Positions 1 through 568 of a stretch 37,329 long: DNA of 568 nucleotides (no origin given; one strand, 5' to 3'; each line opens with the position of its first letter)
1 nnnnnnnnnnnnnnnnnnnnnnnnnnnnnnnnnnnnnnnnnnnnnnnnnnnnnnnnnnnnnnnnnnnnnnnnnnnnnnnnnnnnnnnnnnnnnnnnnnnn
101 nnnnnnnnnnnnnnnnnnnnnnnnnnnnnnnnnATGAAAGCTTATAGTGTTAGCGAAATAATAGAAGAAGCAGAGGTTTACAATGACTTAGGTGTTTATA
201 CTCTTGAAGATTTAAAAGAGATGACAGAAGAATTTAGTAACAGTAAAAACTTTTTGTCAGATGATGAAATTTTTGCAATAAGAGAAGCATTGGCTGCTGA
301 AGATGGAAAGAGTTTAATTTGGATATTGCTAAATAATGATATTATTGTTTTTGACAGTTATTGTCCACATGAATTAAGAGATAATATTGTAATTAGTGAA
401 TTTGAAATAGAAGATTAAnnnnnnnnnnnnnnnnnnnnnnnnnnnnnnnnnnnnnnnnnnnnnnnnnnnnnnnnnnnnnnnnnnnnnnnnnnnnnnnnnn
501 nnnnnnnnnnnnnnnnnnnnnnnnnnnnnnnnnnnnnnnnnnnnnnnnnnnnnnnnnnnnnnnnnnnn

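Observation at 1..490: Strongly acidic 94-aa protein at the genome end, driven by two tandem near-consensus promoters with a palindromic operator (Ocr-like early anti-restriction candidate)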

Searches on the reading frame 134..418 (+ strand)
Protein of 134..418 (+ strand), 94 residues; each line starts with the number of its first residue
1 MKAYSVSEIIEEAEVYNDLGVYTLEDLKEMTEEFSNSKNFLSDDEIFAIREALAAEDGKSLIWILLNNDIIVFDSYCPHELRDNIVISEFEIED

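Call 8: search_protein_families(library=pfam, proteins=[window:134-415:+], max_evalue=10)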
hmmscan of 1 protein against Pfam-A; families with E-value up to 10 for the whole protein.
window:134-415:+ (94 aa): 0 families

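Call 9: search_protein_families(library=phrogs, proteins=[window:134-415:+], max_evalue=10)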
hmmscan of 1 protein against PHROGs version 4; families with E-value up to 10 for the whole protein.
window:134-415:+ (94 aa): 1 family
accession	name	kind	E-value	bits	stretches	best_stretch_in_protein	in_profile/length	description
phrog_528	-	unknown function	0.062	14.1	1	27-68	6-47/98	-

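Call 12: find_homologous_proteins(query=window:134-415:+, max_evalue=0.01)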
Query window:134-415:+ (94 aa): 1 proteins with E <= 0.01 among 6 candidates.
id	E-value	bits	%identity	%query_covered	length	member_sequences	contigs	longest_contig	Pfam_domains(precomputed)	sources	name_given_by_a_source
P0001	9.5e-49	181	95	100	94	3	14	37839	-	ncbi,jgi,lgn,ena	jgi:hypothetical protein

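Call 13: search_dna_similar(query=window:134-415:+, collection=phages, mode=protein, max_evalue=1)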
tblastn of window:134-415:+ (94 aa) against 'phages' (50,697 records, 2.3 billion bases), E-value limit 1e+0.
No match.

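Call 14: search_dna_similar(query=window:134-415:+, collection=plasmids, mode=protein, max_evalue=1)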
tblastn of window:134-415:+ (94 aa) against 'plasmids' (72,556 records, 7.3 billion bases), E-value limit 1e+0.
No match.

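Call 17: find_encoding_contigs(protein=P0001, flank=10000, max_places=10)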
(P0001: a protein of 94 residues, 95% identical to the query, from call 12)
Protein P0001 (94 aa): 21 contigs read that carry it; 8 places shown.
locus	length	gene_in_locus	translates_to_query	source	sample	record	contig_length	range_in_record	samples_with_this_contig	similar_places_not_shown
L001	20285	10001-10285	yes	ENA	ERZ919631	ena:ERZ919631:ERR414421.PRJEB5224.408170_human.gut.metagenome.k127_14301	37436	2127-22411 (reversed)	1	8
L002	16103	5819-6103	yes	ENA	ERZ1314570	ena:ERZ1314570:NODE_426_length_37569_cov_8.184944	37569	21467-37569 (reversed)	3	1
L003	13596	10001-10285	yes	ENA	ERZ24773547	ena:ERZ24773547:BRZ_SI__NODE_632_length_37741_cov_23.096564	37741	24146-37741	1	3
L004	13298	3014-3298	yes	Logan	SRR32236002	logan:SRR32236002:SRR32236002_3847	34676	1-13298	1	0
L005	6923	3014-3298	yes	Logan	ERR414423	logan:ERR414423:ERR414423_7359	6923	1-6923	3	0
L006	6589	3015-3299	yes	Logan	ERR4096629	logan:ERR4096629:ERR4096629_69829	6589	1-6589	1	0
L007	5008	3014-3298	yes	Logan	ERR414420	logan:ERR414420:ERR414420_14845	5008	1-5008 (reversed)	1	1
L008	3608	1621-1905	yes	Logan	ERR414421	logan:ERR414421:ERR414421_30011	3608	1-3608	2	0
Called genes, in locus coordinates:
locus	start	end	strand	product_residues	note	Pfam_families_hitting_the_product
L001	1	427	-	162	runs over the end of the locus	-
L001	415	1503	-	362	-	-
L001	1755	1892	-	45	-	-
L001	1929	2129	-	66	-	PF01381:HTH_3 (faint)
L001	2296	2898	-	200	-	-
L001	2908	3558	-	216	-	PF01381:HTH_3, PF12844:HTH_19 (weak), PF13560:HTH_31 (weak), PF00717:Peptidase_S24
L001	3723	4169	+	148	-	PF00226:DnaJ (weak)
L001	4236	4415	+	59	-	-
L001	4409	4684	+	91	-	-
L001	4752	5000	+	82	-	-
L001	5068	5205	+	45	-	-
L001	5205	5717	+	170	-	PF05565:Sipho_Gp157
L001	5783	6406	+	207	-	PF06378:SSAP_Sak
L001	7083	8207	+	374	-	PF01051:Rep3_N, PF21205:Rep3_C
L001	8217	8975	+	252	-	PF00142:Fer4_NifH (faint), PF01656:CbiA, PF09140:MipZ (weak), PF13614:AAA_31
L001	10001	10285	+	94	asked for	-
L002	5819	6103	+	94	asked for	-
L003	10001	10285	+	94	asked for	-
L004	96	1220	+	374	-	PF01051:Rep3_N, PF21205:Rep3_C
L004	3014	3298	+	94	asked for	-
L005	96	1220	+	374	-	PF01051:Rep3_N, PF21205:Rep3_C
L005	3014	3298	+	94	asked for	-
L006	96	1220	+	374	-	PF01051:Rep3_N, PF21205:Rep3_C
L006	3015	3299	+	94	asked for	-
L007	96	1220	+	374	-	PF01051:Rep3_N, PF21205:Rep3_C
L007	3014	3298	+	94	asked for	-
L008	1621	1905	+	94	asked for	-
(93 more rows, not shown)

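Call 18: predict_structure(protein=window:134-415:+)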
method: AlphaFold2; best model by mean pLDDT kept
length: 94 residues; sequences in the alignment: 1
mean_pLDDT: 41.2   pTM: 0.29
mean pLDDT of the five models: 41.2, 40.9, 39.2, 38.9, 38.5
residues with pLDDT >= 90: 0; 70-90: 0; 50-70: 6; < 50: 88
segments of 3 or more residues with pLDDT < 50: 1-24, 30-46, 52-94
pLDDT, mean of each block of 10 residues (from residue 1): 39 41 49 43 48 44 40 40 32 29
secondary structure, 60 per line:
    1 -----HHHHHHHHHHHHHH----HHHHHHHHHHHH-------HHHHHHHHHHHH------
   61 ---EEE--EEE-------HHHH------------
elements in order: H6-19 H24-35 H43-54 E64-66 E69-71 H79-82

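Call 21: search_protein_representatives(protein=window:134-415:+)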
Query: 94 residues. Proteins with E-value up to 0.001 (for the whole library): 2; up to 1e-10: 1; up to 1e-30: 1. The best 2 are listed.
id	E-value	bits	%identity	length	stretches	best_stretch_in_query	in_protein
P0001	3.0e-49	180.8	95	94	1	1-94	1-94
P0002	1.4e-07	47.8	36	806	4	15-70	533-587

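Call 23: search_protein_families(library=pfam, proteins=[P0002], max_evalue=1)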
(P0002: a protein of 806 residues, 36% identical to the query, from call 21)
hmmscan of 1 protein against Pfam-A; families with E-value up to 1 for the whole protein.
P0002 (806 aa): 35 families (the best 25 are shown)
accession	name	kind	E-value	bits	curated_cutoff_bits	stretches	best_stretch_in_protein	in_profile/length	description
PF03118.21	RNA_pol_A_CTD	-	7e-100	327.2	23.8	12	647-699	15-67/67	Bacterial RNA polymerase, alpha chain C terminal domain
PF22993.4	SAM_EPH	-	6.1e-30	103.2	27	6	333-372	20-59/60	Ephrin receptor 1 SAM domain-like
PF14520.12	HHH_5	-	2.4e-29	102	27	6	655-698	13-56/57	Helix-hairpin-helix domain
PF21794.3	RAD51D_N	-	6.3e-25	87.6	27.3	2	462-508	11-57/60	RAD51D, N-terminal domain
PF10391.15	DNA_pol_lambd_f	-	7.8e-21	74.1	29.8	2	529-554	12-37/51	Fingers domain of DNA polymerase lambda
PF14229.12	DUF4332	-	5.6e-16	59.3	23.2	3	332-417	7-88/122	Domain of unknown function (DUF4332)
PF04994.19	TfoX_C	-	7.1e-16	58.5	23.1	0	652-677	11-36/81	TfoX C-terminal domain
PF21999.2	IMS_HHH_1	-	1.3e-13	51.6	27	0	124-148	14-38/53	DNA polymerase-iota, thumb domain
PF02664.20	LuxS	-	3.6e-08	33.7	27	0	334-356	44-66/154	S-Ribosylhomocysteinase (LuxS)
PF12826.13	HHH_2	-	3.7e-08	33.9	27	1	666-694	24-52/64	Helix-hairpin-helix motif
PF11731.14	Cdd1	-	3.9e-07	30.6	25.5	0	655-680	17-42/86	Pathogenicity locus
PF04182.18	B-block_TFIIIC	-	5.3e-07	30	22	1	486-517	20-51/73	B-block binding subunit of TFIIIC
PF21907.4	SAM_CEP-1_C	-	4e-05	24.2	26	0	724-750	59-87/103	CEP-1 C-terminal SAM domain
PF12482.14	DUF3701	-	4.2e-05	24.1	26.9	0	593-635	24-70/93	Phage integrase protein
PF23314.1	TASOR_alpha-beta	-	9e-05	22.9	27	0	723-741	77-95/95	TASOR alpha/beta domain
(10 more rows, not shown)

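Call 24: search_solved_structures(query=window:134-415:+, max_evalue=10, show_alignments=5)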
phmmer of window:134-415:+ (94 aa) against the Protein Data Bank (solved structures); distinct sequences matched with E-value up to 10: 1.
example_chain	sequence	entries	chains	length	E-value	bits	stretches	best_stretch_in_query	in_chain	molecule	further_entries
2d6f_C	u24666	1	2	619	1.4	12.6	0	3-69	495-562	Glutamyl-tRNA(Gln) amidotransferase subunit E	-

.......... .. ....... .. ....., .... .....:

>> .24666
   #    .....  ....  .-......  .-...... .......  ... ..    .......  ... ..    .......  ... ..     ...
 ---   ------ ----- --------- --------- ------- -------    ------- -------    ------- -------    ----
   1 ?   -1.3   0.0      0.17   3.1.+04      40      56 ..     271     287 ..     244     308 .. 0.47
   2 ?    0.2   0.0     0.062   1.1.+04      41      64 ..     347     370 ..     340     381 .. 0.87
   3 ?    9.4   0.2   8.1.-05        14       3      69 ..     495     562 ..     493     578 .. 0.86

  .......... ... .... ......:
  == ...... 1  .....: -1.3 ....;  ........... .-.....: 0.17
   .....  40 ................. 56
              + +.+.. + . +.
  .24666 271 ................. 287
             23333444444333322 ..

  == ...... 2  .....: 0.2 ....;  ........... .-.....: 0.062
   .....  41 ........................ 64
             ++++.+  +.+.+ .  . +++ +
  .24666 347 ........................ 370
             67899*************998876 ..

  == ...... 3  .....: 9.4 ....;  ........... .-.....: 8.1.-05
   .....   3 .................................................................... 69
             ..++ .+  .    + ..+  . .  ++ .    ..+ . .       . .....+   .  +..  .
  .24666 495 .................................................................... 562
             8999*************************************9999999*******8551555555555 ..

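Call 35: find_related_loci(query=window:134-415:+, collection=viral_contigs, flank=4000)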
Query window:134-415:+ (94 aa) in viral_contigs; peptide patterns used: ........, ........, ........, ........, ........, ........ (x = any residue, [..] = any of these).
34 stretches matched a pattern, but none encodes a relative of the query by tblastn (E <= 1e-3).

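Call 40: list_cluster_members(proteins=[P0001, window:134-415:+, P0002])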
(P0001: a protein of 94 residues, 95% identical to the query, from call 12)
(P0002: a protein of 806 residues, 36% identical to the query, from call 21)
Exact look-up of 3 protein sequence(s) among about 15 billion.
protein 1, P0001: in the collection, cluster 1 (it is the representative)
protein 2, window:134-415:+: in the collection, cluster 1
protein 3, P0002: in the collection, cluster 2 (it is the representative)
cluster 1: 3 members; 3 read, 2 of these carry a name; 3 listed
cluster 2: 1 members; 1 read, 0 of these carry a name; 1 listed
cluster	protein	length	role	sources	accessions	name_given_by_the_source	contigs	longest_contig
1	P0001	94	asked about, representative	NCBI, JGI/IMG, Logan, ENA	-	hypothetical protein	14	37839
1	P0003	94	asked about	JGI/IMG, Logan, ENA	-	hypothetical protein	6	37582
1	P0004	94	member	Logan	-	-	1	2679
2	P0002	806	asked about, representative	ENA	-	-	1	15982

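Call 41: find_related_loci(query=window:134-415:+, collection=genome_contigs, flank=10000)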
Query window:134-415:+ (94 aa) in genome_contigs; peptide patterns used: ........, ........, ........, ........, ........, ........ (x = any residue, [..] = any of these).
600 stretches matched a pattern, but none encodes a relative of the query by tblastn (E <= 1e-3).

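Call 55: search_protein_families(library=padloc, proteins=[window:134-415:+], max_evalue=0.01)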
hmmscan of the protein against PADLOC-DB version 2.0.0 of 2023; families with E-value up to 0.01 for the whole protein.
window:134-415:+ (94 aa): 0 families

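Call 62: search_protein_families(library=ncbifam, proteins=[window:134-415:+], max_evalue=0.1)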
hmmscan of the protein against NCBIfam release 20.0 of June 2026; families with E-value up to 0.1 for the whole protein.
window:134-415:+ (94 aa): 0 families

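Call 75: predict_structure(alignment_id=A2)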
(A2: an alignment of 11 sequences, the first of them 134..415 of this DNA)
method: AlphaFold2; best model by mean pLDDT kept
length: 94 residues; sequences in the alignment: 11
mean_pLDDT: 44.7   pTM: 0.29
mean pLDDT of the five models: 44.7, 42.9, 42.9, 40.3, 39.9
residues with pLDDT >= 90: 0; 70-90: 0; 50-70: 29; < 50: 65
segments of 3 or more residues with pLDDT < 50: 1-14, 20-41, 69-94
pLDDT, mean of each block of 10 residues (from residue 1): 38 48 47 40 58 54 52 38 33 28
secondary structure, 60 per line:
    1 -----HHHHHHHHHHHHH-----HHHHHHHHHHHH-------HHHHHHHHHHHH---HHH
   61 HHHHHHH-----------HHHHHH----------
elements in order: H6-18 H24-35 H43-54 H58-67 H79-84
